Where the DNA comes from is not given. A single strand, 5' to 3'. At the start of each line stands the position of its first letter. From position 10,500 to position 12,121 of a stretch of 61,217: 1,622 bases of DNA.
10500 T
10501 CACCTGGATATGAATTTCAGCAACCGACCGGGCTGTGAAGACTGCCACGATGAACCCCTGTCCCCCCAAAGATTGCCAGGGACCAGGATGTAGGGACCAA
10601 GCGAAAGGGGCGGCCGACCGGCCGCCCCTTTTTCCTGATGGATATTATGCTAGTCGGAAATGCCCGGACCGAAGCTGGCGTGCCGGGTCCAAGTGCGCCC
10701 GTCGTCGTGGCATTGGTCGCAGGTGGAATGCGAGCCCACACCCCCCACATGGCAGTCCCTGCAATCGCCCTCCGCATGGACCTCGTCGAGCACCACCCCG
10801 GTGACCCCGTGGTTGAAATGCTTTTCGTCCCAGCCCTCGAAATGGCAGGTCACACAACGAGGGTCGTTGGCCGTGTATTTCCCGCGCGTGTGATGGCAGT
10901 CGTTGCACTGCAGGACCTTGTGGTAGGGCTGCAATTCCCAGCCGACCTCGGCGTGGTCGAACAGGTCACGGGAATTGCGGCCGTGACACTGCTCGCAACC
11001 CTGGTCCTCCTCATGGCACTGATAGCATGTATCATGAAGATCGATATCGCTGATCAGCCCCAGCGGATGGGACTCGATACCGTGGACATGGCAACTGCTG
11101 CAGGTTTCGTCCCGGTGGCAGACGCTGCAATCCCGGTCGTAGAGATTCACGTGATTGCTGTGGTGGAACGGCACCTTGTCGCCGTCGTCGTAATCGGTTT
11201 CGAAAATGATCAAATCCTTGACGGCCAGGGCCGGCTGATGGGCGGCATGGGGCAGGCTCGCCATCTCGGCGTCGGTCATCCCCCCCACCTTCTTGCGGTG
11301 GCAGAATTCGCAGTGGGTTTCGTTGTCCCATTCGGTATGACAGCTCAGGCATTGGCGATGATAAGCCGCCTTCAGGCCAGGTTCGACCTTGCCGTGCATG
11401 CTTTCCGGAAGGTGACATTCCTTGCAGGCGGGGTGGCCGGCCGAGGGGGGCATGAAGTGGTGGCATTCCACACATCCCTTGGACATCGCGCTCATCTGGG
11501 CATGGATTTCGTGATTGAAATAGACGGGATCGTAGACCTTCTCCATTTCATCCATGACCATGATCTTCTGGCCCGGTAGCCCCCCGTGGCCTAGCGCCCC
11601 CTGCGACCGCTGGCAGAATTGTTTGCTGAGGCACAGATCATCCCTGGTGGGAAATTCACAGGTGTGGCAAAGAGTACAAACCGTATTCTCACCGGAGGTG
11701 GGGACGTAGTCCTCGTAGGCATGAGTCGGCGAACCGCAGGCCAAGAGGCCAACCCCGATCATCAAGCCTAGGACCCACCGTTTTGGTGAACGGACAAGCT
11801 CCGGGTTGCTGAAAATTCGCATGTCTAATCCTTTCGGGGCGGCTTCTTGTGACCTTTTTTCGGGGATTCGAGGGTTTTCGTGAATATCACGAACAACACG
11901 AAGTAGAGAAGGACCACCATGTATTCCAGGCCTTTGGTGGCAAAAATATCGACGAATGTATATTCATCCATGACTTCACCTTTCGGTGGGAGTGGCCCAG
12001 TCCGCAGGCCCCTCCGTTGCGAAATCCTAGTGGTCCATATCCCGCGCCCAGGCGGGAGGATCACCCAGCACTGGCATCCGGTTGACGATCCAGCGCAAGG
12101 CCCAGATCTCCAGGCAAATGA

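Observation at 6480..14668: Mirror-image pair of paralogous regulator / FeS / NrfD / 13-haem cytochrome operons sharing one terminator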

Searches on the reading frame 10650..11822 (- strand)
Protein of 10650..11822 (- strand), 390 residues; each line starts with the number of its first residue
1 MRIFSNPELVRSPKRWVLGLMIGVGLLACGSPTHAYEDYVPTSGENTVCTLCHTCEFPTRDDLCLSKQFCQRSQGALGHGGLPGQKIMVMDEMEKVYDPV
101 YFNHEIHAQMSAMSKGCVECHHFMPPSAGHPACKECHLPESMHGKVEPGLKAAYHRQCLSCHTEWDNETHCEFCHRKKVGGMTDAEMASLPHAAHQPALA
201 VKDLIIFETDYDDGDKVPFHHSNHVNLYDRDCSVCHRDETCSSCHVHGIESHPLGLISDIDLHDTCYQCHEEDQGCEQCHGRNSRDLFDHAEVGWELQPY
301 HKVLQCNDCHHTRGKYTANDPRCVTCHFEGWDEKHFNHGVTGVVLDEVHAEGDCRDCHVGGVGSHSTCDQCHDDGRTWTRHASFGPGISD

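Call 3: search_protein_families(library=pfam, proteins=[window:10650-11822:-], max_evalue=0.01)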
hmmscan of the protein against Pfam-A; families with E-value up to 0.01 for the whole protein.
window:10650-11822:- (390 aa): 3 families
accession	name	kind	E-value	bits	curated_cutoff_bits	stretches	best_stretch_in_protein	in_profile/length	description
PF02085.21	Cytochrom_CIII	-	1.4e-08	35.4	22.9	1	95-175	16-101/101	Class III cytochrome C family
PF14537.11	Cytochrom_c3_2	-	0.00058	20.7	25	1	303-373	6-79/79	Cytochrome c3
PF14522.11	Cytochrome_C7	-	0.00067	19.9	24.8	1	273-327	13-66/67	Cytochrome c7 and related cytochrome c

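Call 5: search_protein_families(library=ncbifam, proteins=[window:10650-11822:-], max_evalue=0.001)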
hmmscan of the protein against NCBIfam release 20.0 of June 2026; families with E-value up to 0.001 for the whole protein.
window:10650-11822:- (390 aa): 3 families
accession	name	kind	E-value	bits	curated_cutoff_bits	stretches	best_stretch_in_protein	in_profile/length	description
NF045713.1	CxxCH_16_HmcA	equivalog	6.3e-11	41.6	400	1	82-178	445-541/541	sulfate respiration complex hexadecaheme cytochrome HmcA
NF045784.1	9HemeCytC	equivalog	1.2e-06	28.1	640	1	115-178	254-322/328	nine-heme cytochrome c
NF045722.1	c3_cytochr_TmcA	equivalog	1.9e-06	27.7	114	1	98-175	42-124/125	acidic tetraheme cytochrome c3 TmcA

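Call 11: find_homologous_proteins(query=window:10650-11822:-, max_evalue=0.00001)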
Query window:10650-11822:- (390 aa): 235 proteins with E <= 0.00001 among 1697 candidates; the best 120 are listed.
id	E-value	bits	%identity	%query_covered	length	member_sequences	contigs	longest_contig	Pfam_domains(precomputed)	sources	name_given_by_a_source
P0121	1.0e-232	791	81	99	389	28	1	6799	PF02085.22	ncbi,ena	-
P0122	1.7e-219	748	78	99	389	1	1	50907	PF02085.22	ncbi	ncbi:MAG: cytochrome c3 family protein [Candidatus Krumholzibacteriota bacterium]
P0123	1.9e-219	747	78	99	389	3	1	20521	PF02085.22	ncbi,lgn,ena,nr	ncbi:MAG: hypothetical protein KAH56_10085 [Candidatus Krumholzibacteria bacterium]|nr:hypothetical 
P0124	1.5e-218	744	79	99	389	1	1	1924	PF02085.22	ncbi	-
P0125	2.1e-217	741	78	99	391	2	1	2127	PF02085.22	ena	-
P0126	2.6e-191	655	85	79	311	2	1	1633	PF02085.22,PF14522.12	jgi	-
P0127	1.4e-190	652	73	92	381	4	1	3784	PF02085.22,PF14522.12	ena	-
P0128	2.7e-189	648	69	95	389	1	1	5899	PF14537.12,PF02085.22,PF14522.12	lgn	-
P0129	1.5e-188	646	67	99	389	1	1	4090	PF02085.22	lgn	-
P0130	3.1e-187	641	72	90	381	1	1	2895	PF02085.22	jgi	jgi:hypothetical protein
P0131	4.8e-187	641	67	98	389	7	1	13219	PF02085.22,PF14522.12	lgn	-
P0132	6.9e-187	640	69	92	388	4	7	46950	PF02085.22,PF14522.12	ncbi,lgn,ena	-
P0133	1.2e-186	639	68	96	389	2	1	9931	PF02085.22,PF14522.12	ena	-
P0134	4.7e-186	637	69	95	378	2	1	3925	PF02085.22,PF14522.12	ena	-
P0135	4.0e-184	631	68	95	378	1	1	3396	PF02085.22,PF14522.12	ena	-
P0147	6.0e-170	584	64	95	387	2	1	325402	PF02085.22,PF14522.12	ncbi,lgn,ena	-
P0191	4.3e-68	249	36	93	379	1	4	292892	PF02085.22,PF14522.12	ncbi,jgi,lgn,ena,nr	ncbi:MAG TPA: cytochrome c3 family protein [Acidobacteriota bacterium]|nr:cytochrome c3 family prote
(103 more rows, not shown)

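Call 12: find_encoding_contigs(protein=P0122, flank=10000, max_places=2)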
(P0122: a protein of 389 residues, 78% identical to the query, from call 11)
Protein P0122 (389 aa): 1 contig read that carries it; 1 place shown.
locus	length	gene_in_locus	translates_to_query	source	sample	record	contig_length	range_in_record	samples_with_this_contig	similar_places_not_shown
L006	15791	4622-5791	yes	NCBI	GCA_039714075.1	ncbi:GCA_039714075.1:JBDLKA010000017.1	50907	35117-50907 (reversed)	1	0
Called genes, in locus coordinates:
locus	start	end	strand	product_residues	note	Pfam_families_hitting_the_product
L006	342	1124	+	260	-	PF11412:DsbD_N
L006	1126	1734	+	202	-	PF08534:Redoxin, PF00578:AhpC-TSA, PF13098:Thioredoxin_2 (weak)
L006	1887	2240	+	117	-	PF12840:HTH_20, PF01022:HTH_5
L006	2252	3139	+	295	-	PF12838:Fer4_7 (faint), PF12797:Fer4_2 (faint), PF12837:Fer4_6 (faint), PF13237:Fer4_10 (faint), PF00037:Fer4 (faint), PF13187:Fer4_9 (faint), PF14697:Fer4_21 (faint), PF13247:Fer4_11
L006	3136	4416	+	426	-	PF03916:NrfD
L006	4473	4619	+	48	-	-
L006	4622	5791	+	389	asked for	PF02085:Cytochrom_CIII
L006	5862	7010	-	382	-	PF14522:Cytochrome_C7 (faint), PF02085:Cytochrom_CIII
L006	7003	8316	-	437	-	PF03916:NrfD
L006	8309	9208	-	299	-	PF13187:Fer4_9 (faint), PF00037:Fer4 (faint), PF13237:Fer4_10 (weak), PF12838:Fer4_7 (weak), PF13247:Fer4_11, PF12797:Fer4_2 (weak), PF12837:Fer4_6 (weak), PF13237:Fer4_10 (weak)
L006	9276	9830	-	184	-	PF25212:HVO_A0114 (weak), PF01047:MarR, PF08279:HTH_11 (weak), PF12802:MarR_2, PF13412:HTH_24 (weak), PF13463:HTH_27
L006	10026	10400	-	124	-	PF03061:4HBT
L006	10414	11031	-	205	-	-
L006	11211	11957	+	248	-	PF02276:CytoC_RC (weak)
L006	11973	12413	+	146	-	PF14376:Haem_bd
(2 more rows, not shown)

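Call 13: find_encoding_contigs(protein=P0147, flank=10000, max_places=1)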
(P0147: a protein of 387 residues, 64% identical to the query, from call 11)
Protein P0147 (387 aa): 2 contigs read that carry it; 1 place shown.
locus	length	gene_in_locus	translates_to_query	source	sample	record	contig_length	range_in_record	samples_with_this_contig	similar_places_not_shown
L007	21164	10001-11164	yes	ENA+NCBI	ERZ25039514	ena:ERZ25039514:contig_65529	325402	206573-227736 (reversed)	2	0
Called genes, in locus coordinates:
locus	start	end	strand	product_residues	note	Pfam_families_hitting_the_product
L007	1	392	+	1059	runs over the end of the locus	PF01326:PPDK_N, PF01909:NTP_transf_2 (faint)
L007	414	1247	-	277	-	PF00149:Metallophos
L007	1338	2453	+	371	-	PF03446:NAD_binding_2, PF00393:6PGD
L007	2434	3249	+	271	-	PF00393:6PGD, PF01451:LMWPc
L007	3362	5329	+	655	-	PF14522:Cytochrome_C7 (faint), PF14537:Cytochrom_c3_2 (faint), PF01292:Ni_hydr_CYTB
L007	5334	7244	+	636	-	PF08497:Radical_SAM_N, PF04055:Radical_SAM, PF11842:DUF3362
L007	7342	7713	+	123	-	PF01022:HTH_5 (weak), PF12840:HTH_20 (weak)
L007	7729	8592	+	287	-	PF14697:Fer4_21 (faint), PF12797:Fer4_2 (faint), PF00037:Fer4 (faint), PF12837:Fer4_6 (faint), PF12838:Fer4_7, PF13237:Fer4_10 (faint), PF13247:Fer4_11, PF13187:Fer4_9 (weak)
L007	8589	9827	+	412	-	PF03916:NrfD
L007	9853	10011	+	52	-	-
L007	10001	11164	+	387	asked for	PF14522:Cytochrome_C7 (faint), PF02085:Cytochrom_CIII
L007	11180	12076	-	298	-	PF00149:Metallophos, PF12850:Metallophos_2 (weak)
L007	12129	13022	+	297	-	PF13349:DUF4097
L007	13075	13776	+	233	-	PF05719:GPP34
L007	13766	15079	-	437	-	PF03060:NMO (weak)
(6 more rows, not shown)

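Call 14: find_encoding_contigs(protein=P0191, flank=10000, max_places=1)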
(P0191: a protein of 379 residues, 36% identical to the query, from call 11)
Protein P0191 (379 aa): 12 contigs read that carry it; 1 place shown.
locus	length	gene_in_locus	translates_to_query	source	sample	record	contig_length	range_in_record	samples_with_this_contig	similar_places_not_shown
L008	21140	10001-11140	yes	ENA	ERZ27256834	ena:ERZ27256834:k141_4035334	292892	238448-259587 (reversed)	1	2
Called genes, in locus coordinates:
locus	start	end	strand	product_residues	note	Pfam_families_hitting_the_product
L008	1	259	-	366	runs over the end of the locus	PF02073:Peptidase_M29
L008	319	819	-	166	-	PF01035:DNA_binding_1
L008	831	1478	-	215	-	PF00702:Hydrolase, PF12710:HAD, PF13419:HAD_2, PF13242:Hydrolase_like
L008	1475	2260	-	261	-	PF10502:Peptidase_S26 (weak)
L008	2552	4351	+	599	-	PF22694:CtpB_N-like (weak), PF00595:PDZ, PF13180:PDZ_2, PF17820:PDZ_6, PF03572:Peptidase_S41, PF28547:CHD_PDZ-protease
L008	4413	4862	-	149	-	-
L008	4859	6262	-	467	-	-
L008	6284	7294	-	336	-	PF21016:RlmN_N, PF04055:Radical_SAM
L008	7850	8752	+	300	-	PF00037:Fer4 (faint), PF13237:Fer4_10 (faint), PF14697:Fer4_21 (faint), PF13247:Fer4_11, PF12838:Fer4_7 (weak), PF12797:Fer4_2 (weak), PF12837:Fer4_6 (weak), PF13187:Fer4_9 (weak)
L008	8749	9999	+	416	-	PF03916:NrfD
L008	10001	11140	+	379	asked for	PF14522:Cytochrome_C7 (faint), PF02085:Cytochrom_CIII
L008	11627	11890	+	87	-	-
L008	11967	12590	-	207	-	PF00730:HhH-GPD (weak)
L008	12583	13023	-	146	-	PF09566:RE_SacI_N (weak)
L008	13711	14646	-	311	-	PF02086:MethyltransfD12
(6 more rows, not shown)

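Call 67: find_homologous_proteins(query=A4, max_evalue=1e-20)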
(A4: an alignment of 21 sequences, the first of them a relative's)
Query A4 (21 sequences) (384 aa, profile of the alignment): 1360 proteins with E <= 1e-20 among 3265 candidates; the best 120 are listed.
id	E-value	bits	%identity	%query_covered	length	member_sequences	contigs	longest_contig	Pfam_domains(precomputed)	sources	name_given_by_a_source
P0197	5.9e-199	678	59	96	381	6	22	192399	PF02085.22,PF14522.12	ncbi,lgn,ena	-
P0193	3.9e-197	672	59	97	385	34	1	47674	PF14537.12,PF02085.22,PF14522.12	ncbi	-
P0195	6.0e-197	672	60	91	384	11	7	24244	PF02085.22,PF14522.12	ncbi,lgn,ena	-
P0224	3.0e-196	670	60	97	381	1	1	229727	PF14537.12,PF02085.22,PF14522.12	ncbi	-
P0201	8.7e-196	668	59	96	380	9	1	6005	PF02085.22,PF14522.12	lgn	-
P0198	1.1e-195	668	58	98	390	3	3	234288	PF02085.22,PF14522.12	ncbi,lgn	-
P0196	2.5e-195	667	58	98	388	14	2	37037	PF14537.12,PF02085.22,PF14522.12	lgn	-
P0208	1.8e-194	664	61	98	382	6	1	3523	PF02085.22,PF14522.12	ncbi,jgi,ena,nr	ncbi:MAG TPA: cytochrome c3 family protein [candidate division Zixibacteria bacterium]|nr:cytochrome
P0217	4.1e-194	663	57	98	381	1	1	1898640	PF02085.22,PF14522.12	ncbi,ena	-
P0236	2.1e-193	660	63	93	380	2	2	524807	PF02085.22,PF14522.12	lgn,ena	-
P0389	1.1e-191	655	62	97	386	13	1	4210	PF02085.22,PF14522.12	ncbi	-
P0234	1.1e-191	655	64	92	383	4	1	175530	PF02085.22,PF14522.12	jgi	-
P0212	1.2e-191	654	60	97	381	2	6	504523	PF02085.22,PF14522.12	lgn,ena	-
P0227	1.9e-191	654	59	98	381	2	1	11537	PF02085.22,PF14522.12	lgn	-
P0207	2.3e-191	653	57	98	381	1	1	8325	PF02085.22,PF14522.12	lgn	-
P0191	2.7e-185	634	64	98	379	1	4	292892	PF02085.22,PF14522.12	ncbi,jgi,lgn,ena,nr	ncbi:MAG TPA: cytochrome c3 family protein [Acidobacteriota bacterium]|nr:cytochrome c3 family prote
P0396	2.9e-182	624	61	97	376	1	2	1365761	PF14537.12,PF02085.22,PF14522.12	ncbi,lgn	-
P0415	3.2e-175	600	61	96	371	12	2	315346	PF14537.12,PF02085.22,PF14522.12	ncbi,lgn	-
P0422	1.1e-173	595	60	98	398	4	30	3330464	PF14537.12,PF02085.22,PF14522.12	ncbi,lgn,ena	-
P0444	1.1e-169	582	54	98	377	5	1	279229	PF02085.22,PF14522.12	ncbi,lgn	-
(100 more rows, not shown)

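Call 68: list_cluster_members(proteins=[P0422, P0396, P0415, P0444, P0113, P0119])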
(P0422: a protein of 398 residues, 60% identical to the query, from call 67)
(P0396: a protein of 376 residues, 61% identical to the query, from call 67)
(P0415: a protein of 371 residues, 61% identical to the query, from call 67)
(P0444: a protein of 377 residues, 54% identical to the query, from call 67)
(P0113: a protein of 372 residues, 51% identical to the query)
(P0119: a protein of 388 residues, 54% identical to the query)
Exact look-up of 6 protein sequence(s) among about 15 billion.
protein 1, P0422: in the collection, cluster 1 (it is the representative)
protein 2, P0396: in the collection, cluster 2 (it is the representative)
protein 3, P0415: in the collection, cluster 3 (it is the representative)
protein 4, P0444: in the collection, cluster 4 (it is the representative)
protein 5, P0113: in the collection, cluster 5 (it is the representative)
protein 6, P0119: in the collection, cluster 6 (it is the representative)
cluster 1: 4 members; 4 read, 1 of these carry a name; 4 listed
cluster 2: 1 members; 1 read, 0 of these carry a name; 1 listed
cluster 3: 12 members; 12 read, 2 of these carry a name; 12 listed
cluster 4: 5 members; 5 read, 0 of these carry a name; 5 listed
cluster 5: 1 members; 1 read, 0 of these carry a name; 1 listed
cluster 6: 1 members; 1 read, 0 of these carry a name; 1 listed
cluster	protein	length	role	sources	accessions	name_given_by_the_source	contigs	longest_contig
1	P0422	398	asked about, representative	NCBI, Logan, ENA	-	-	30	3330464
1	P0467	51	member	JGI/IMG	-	hypothetical protein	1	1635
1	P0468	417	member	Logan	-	-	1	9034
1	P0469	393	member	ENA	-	-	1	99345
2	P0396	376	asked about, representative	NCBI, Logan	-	-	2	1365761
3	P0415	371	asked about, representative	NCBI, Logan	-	-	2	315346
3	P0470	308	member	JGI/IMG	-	hypothetical protein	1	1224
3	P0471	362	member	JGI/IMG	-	hypothetical protein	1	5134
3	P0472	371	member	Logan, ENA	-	-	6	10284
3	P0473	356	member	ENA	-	-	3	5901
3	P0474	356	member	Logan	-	-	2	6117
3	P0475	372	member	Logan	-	-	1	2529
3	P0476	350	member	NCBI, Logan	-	-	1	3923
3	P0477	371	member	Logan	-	-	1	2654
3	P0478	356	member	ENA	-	-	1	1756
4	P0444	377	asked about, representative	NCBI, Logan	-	-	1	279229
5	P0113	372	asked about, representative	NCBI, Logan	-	-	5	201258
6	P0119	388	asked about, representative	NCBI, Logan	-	-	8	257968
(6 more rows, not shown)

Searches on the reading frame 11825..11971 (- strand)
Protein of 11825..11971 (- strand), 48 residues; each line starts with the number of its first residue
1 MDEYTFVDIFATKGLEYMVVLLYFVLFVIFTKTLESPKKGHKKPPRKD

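Call 3: search_protein_families(library=pfam, proteins=[window:11825-11971:-], max_evalue=0.01)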
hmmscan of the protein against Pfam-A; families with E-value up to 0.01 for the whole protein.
window:11825-11971:- (48 aa): 0 families

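Call 5: search_protein_families(library=ncbifam, proteins=[window:11825-11971:-], max_evalue=0.001)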
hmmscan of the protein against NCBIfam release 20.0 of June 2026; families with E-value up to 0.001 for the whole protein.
window:11825-11971:- (48 aa): 0 families
